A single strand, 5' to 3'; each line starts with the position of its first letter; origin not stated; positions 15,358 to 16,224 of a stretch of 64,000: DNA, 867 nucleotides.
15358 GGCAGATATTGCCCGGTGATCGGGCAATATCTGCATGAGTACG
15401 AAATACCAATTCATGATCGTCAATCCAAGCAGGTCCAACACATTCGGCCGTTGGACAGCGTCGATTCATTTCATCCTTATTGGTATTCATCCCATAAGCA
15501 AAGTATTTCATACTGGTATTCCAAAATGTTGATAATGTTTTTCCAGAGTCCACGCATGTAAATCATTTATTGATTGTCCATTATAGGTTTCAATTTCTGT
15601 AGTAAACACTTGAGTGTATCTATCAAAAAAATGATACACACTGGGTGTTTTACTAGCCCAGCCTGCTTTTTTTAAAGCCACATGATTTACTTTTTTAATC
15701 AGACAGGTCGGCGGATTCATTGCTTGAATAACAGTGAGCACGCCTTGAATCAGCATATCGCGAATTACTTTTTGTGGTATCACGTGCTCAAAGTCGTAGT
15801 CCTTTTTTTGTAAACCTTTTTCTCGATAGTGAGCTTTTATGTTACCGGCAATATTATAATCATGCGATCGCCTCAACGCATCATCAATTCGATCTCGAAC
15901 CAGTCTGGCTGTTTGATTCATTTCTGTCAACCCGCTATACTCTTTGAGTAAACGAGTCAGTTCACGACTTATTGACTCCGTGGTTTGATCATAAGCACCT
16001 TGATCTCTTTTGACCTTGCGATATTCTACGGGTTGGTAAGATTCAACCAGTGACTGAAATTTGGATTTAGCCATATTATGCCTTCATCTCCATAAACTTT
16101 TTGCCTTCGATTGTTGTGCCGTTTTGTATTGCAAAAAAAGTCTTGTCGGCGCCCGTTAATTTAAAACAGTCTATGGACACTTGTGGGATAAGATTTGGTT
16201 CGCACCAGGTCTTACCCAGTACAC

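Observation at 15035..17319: Self-promoted ParB/DUF262-like plus HNH pair resembling a split GmrSD nuclease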

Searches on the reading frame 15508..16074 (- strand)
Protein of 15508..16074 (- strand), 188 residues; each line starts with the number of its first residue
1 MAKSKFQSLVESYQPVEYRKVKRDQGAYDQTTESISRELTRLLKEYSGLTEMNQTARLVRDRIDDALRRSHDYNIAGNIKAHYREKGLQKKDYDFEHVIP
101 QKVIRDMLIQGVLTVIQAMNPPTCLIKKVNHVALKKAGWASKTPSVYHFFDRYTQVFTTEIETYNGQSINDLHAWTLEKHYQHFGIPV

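Call 3: search_protein_families(library=pfam, proteins=[window:15508-16074:-], max_evalue=1)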
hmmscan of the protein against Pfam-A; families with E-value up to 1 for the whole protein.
window:15508-16074:- (188 aa): 1 family
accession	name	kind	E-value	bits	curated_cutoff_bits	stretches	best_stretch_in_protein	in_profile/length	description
PF14943.11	MRP-S26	-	0.33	11.3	27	1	2-89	8-96/168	Mitochondrial ribosome subunit S26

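Call 4: search_protein_families(library=phrogs, proteins=[window:15508-16074:-], max_evalue=1)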
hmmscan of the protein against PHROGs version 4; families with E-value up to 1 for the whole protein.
window:15508-16074:- (188 aa): 1 family
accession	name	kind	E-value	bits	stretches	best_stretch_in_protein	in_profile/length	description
phrog_3847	-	unknown function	0.28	12.5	1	4-72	23-91/130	-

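Call 5: search_protein_families(library=padloc, proteins=[window:15508-16074:-], max_evalue=1)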
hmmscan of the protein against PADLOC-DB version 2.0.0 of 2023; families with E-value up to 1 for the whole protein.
window:15508-16074:- (188 aa): 0 families

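Call 8: search_dna_similar(query=window:15508-16074:-, collection=phages, mode=protein, max_rows=30, max_evalue=0.01)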
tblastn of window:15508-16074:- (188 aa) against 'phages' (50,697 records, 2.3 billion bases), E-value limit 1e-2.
No match.

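Call 13: find_homologous_proteins(query=window:15508-16074:-, max_evalue=0.001)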
Query window:15508-16074:- (188 aa): 47 proteins with E <= 0.001 among 73 candidates. Only proteins of 103 to 329 residues were searched: fused or split forms outside these lengths cannot appear, so this answer is no evidence that the protein stands alone or is whole; lengths 'longer' or 'shorter' looks for them.
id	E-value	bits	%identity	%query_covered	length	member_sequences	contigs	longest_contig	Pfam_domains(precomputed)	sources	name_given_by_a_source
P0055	4.0e-117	406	95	100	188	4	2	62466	-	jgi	-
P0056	1.2e-100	353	82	100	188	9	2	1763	-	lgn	-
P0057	2.5e-100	352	82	100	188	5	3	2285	-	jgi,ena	jgi:hypothetical protein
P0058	7.5e-91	321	77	100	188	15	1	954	-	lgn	-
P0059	2.0e-85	303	73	100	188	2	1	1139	-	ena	-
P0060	5.6e-82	292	71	100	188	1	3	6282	-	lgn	-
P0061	9.4e-81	288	71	100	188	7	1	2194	-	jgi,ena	-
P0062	1.7e-79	284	71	100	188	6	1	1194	-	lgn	-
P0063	6.7e-65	236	60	96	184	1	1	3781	-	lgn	-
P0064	7.4e-65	236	59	97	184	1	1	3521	-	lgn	-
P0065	3.6e-63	231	59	97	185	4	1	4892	-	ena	-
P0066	8.2e-62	226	58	96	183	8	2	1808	-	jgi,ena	jgi:hypothetical protein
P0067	1.3e-61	226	58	97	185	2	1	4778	-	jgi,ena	-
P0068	2.0e-61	225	58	96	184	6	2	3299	-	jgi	jgi:hypothetical protein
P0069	6.9e-61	223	56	97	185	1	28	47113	-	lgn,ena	-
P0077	2.4e-50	189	54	99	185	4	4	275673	-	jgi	jgi:hypothetical protein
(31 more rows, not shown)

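Call 19: search_solved_structures(query=A2, max_evalue=10, show_alignments=3)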
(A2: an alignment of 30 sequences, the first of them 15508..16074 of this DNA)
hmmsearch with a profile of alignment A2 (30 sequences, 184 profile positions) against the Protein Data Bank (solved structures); distinct sequences matched with E-value up to 10: 5.
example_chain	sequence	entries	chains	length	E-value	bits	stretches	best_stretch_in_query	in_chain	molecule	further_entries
9h90_f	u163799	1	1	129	0.063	16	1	60-143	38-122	30S ribosomal protein S6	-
28nt_f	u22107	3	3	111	0.18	14.6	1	36-129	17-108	Small ribosomal subunit protein bS6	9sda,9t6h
8tul_A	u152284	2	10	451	1.2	11.9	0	80-125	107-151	Magnesium transporter MRS2 homolog, mitochondrial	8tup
8ip3_A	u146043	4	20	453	1.2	11.8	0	80-125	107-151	Magnesium transporter MRS2 homolog, mitochondrial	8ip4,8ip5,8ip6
8ts1_A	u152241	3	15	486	1.3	11.8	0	80-125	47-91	Magnesium transporter MRS2 homolog, mitochondrial, Soluble cytochrome b562 fusion protein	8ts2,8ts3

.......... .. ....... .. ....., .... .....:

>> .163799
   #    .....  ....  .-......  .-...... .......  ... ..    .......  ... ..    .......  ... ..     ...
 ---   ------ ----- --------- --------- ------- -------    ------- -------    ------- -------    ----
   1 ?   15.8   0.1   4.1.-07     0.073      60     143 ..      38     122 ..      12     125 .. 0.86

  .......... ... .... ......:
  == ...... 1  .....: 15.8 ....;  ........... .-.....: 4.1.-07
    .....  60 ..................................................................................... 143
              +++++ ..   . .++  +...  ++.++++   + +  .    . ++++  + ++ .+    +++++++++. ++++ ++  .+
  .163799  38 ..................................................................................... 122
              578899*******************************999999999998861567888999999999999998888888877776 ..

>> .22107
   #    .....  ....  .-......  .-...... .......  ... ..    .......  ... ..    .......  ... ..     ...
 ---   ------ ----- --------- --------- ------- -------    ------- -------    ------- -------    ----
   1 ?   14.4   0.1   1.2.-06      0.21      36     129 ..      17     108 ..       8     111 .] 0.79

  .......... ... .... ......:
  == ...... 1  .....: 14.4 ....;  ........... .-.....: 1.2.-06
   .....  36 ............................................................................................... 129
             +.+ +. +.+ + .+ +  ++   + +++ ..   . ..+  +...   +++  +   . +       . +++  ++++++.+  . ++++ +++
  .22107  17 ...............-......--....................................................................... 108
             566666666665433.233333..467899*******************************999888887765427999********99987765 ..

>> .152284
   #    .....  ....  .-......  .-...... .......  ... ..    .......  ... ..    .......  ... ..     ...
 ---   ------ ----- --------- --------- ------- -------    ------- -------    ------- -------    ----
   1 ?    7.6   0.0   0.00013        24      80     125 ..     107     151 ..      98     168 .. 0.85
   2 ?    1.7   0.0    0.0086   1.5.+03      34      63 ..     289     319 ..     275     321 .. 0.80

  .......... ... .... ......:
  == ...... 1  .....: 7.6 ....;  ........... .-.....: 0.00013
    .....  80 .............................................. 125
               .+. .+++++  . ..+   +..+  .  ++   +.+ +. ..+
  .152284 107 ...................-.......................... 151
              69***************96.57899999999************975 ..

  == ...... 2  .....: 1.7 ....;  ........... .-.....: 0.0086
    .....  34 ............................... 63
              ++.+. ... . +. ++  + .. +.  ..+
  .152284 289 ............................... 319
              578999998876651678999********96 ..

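Call 22: find_encoding_contigs(protein=P0077, flank=6000, max_places=3)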
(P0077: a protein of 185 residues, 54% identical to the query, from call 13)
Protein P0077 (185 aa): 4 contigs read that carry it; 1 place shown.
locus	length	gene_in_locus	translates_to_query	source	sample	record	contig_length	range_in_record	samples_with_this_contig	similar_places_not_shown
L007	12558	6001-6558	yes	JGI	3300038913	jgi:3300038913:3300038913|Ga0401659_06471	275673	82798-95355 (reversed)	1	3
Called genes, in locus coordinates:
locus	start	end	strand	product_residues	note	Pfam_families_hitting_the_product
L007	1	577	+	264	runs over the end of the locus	PF13640:2OG-FeII_Oxy_3, PF13661:2OG-FeII_Oxy_4 (weak)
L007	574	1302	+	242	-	PF27674:DUF8361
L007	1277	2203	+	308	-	PF01075:Glyco_transf_9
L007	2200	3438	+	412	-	PF08421:Methyltransf_13, PF13489:Methyltransf_23, PF13847:Methyltransf_31 (weak), PF08241:Methyltransf_11, PF08242:Methyltransf_12, PF13649:Methyltransf_25 (weak), PF08484:Methyltransf_14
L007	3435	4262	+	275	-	PF18922:DUF5672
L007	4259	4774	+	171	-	-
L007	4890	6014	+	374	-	-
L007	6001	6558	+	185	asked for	-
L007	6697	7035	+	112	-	-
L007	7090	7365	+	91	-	-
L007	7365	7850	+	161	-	-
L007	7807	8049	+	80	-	-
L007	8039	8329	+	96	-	-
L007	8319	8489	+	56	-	-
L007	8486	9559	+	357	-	PF04055:Radical_SAM (weak)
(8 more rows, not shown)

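Call 24: predict_structure(alignment_id=A2)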
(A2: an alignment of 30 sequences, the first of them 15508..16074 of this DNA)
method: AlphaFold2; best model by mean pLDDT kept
length: 188 residues; sequences in the alignment: 30
mean_pLDDT: 95.2   pTM: 0.86
mean pLDDT of the five models: 95.2, 94.9, 94.5, 93.4, 92.5
residues with pLDDT >= 90: 178; 70-90: 9; 50-70: 1; < 50: 0
segments of 3 or more residues with pLDDT < 50: none
pLDDT, mean of each block of 10 residues (from residue 1): 90 93 92 97 96 95 97 94 94 95 97 98 97 95 96 96 95 97 94
secondary structure, 60 per line:
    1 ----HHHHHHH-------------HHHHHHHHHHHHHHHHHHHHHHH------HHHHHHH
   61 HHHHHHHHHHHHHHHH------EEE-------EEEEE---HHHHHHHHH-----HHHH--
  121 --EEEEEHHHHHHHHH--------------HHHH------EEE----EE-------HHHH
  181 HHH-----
elements in order: H5-11 H25-47 H54-76 E83-85 E93-97 H101-109 H115-118 E123-127 H128-136 H151-154 E161-163 H177-183

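Call 28: fold_search(model_id=the predicted structure, library=pdb)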
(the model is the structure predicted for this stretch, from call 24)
No match with E <= 0.001 here; weaker rows may still be real.
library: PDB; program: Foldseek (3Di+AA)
matches with E <= 10: 470; with E <= 0.001: 0
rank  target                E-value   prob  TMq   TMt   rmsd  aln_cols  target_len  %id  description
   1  7ae8_D                5.8e-01  0.30  0.24  0.29   8.1       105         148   14  Crystal structure of HEPN(R102A) toxin (released 2020-12-30)
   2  6wg6_J                1.0e+00  0.02  0.11  0.10  19.4       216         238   13  Crystal structure of human SMC1-SMC3 hinge domain heterodimer in north-open conformation (released 2020-05-20)
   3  7ae8_A                1.3e+00  0.18  0.24  0.28   8.3       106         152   14  Crystal structure of HEPN(R102A) toxin (released 2020-12-30)
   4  7ae8_C                1.5e+00  0.21  0.24  0.31   7.9       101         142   12  Crystal structure of HEPN(R102A) toxin (released 2020-12-30)
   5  7xge_G                1.5e+00  0.23  0.23  0.25  16.4       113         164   16  Crystal structure of MCL-1 in complex with computationally designed inhibitor protein (released 2022-07-20)
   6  2kmf_MODEL_1_A        1.6e+00  0.14  0.24  0.36  11.3       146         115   10  Solution Structure of Psb27 from cyanobacterial photosystem II (released 2009-09-08)
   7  7ae9_D                1.6e+00  0.16  0.25  0.31   7.6       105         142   13  Crystal structure of mono-AMPylated HEPN(R46E) toxin in complex with MNT antitoxin (released 2020-12-30)
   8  7xge_A                1.6e+00  0.21  0.22  0.25  16.5       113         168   16  Crystal structure of MCL-1 in complex with computationally designed inhibitor protein (released 2022-07-20)
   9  6ppd_X                1.7e+00  0.01  0.14  0.04  20.6       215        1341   11  Kaposi's sarcoma-associated herpesvirus (KSHV), C1 penton vertex register, CATC-absent structure (released 2019-09-11)
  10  7ae9_B                1.7e+00  0.13  0.22  0.28   8.2        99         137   14  Crystal structure of mono-AMPylated HEPN(R46E) toxin in complex with MNT antitoxin (released 2020-12-30)
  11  7ae9_C                1.7e+00  0.16  0.22  0.28   8.1        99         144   11  Crystal structure of mono-AMPylated HEPN(R46E) toxin in complex with MNT antitoxin (released 2020-12-30)
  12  7ae8_B                1.9e+00  0.11  0.21  0.25   9.3       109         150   16  Crystal structure of HEPN(R102A) toxin (released 2020-12-30)
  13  7ae2_A                2.3e+00  0.15  0.23  0.29   8.1       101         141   12  Crystal structure of HEPN(H107A-Y109F) toxin in complex with MNT antitoxin (released 2020-12-30)
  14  7ae9_A                2.3e+00  0.16  0.24  0.30   7.9       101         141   11  Crystal structure of mono-AMPylated HEPN(R46E) toxin in complex with MNT antitoxin (released 2020-12-30)
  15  9j90_A                2.4e+00  0.16  0.26  0.20   5.6        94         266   15  Crystal structure of Pseudomonas aeruginosa SuhB complexed with Gallic acid in orthorhombic space group (released 2025-08-27)
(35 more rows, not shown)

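Call 37: search_protein_representatives(alignment_id=A2)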
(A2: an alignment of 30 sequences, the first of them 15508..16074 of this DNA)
Query: 30 sequences, 184 profile positions. Proteins with E-value up to 0.001 (for the whole library): 150; up to 1e-10: 102; up to 1e-30: 49. The best 150 are listed.
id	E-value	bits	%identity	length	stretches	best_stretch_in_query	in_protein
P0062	4.2e-85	300.2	-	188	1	2-183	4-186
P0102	2.6e-77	274.8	-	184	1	2-183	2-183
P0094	2.7e-77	274.8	-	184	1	2-182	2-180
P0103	2.0e-70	252.4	-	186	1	2-183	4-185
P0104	3.3e-68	245.1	-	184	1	5-182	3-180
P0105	2.8e-62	225.9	-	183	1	2-181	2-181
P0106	2.2e-60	219.7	-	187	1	5-182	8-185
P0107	1.5e-59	216.9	-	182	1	2-182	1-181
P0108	4.7e-59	215.3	-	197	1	2-183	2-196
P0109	1.6e-58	213.6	-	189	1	4-182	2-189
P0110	7.4e-58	211.4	-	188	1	4-183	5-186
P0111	8.4e-57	208.0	-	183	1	2-183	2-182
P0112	7.5e-56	204.9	-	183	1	2-181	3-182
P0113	1.3e-55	204.1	-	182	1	6-183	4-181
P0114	4.5e-55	202.3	-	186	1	2-182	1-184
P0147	3.4e-33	131.0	-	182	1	8-182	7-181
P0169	1.6e-21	93.0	-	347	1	19-181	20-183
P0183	5.8e-16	74.9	-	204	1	49-180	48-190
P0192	1.6e-14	70.2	-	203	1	36-181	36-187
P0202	1.6e-10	57.1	-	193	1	27-179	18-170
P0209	1.0e-09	54.5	-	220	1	61-180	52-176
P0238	2.9e-05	40.0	-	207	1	37-181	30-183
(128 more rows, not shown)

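Call 41: search_protein_families(library=pfam, alignment_id=A3, max_evalue=0.1)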
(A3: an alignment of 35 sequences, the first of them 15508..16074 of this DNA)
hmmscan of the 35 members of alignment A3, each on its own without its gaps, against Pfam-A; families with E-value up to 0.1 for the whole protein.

A. member 1, window:15508-16074:- (188 aa): 0 families

B. families by the number of members that match (of 35 scanned): 10 families
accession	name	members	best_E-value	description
PF13395.12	HNH_4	2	0.016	HNH endonuclease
PF21524.3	SAMD1_WH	1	0.0069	SAM domain-containing protein 1, WH domain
PF14733.11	ACDC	1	0.018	AP2-coincident C-terminal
PF11154.13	DUF2934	1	0.023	Protein of unknown function (DUF2934)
PF23617.1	EF-hand_15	1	0.027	EF-hand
PF07225.17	NDUF_B4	1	0.028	NADH-ubiquinone oxidoreductase B15 subunit (NDUFB4)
PF03514.20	GRAS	1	0.045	GRAS domain family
PF12039.13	DUF3525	1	0.071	Protein of unknown function (DUF3525)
PF01844.29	HNH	1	0.072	HNH endonuclease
PF17939.6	TetR_C_30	1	0.09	Tetracyclin repressor-like, C-terminal domain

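Call 78: fold_search(model_id=the predicted structure, library=viral)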
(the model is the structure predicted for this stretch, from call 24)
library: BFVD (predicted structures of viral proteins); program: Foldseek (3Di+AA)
matches with E <= 10: 500; with E <= 0.001: 0
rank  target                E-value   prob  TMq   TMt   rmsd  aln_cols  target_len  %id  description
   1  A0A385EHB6            3.4e-02  0.98  0.42  0.45   5.0       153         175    9  Uncharacterized protein [Synechococcus phage S-T4]
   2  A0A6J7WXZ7            5.1e-02  0.99  0.48  0.47   7.6       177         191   11  Uncharacterized protein [uncultured Caudovirales phage]
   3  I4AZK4                1.7e-01  0.41  0.21  0.17  11.6       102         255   13  (no name in the UniProt tables at hand)
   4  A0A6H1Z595            3.4e-01  0.21  0.23  0.23  11.1       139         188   14  (no name in the UniProt tables at hand)
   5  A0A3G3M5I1            4.0e-01  0.54  0.39  0.38   6.3       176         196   10  (no name in the UniProt tables at hand)
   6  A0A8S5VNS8            4.8e-01  0.16  0.23  0.27  11.8       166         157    9  (no name in the UniProt tables at hand)
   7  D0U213                6.4e-01  0.15  0.24  0.27  20.8       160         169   10  Uncharacterized protein [Clavibacter phage CMP1]
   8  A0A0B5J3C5            7.6e-01  0.04  0.16  0.14  21.6       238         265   13  Uncharacterized protein [Pandoravirus inopinatum]
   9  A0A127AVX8            9.0e-01  0.57  0.22  0.17   8.3        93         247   12  Uncharacterized protein [Bacillus phage SP-15]
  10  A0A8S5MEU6            9.6e-01  0.11  0.23  0.15  16.7       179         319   13  Uncharacterized protein [Siphoviridae sp. ctYh54]
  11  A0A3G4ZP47            1.0e+00  0.09  0.21  0.18   9.5       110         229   14  Endonuclease I [Terrestrivirus sp.]
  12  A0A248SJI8            1.1e+00  0.11  0.26  0.16  10.0       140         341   16  (no name in the UniProt tables at hand)
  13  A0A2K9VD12            1.2e+00  0.13  0.27  0.13  16.9       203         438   12  Uncharacterized protein [Lactobacillus phage Semele]
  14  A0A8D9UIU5            1.2e+00  0.12  0.23  0.22   9.7       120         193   12  Protein 4 [Melampyrum roseum virus 1]
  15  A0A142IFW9            1.4e+00  0.10  0.27  0.22  14.1       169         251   11  HNH nuclease domain-containing protein [Pseudomonas phage vB_PsyM_KIL3b]
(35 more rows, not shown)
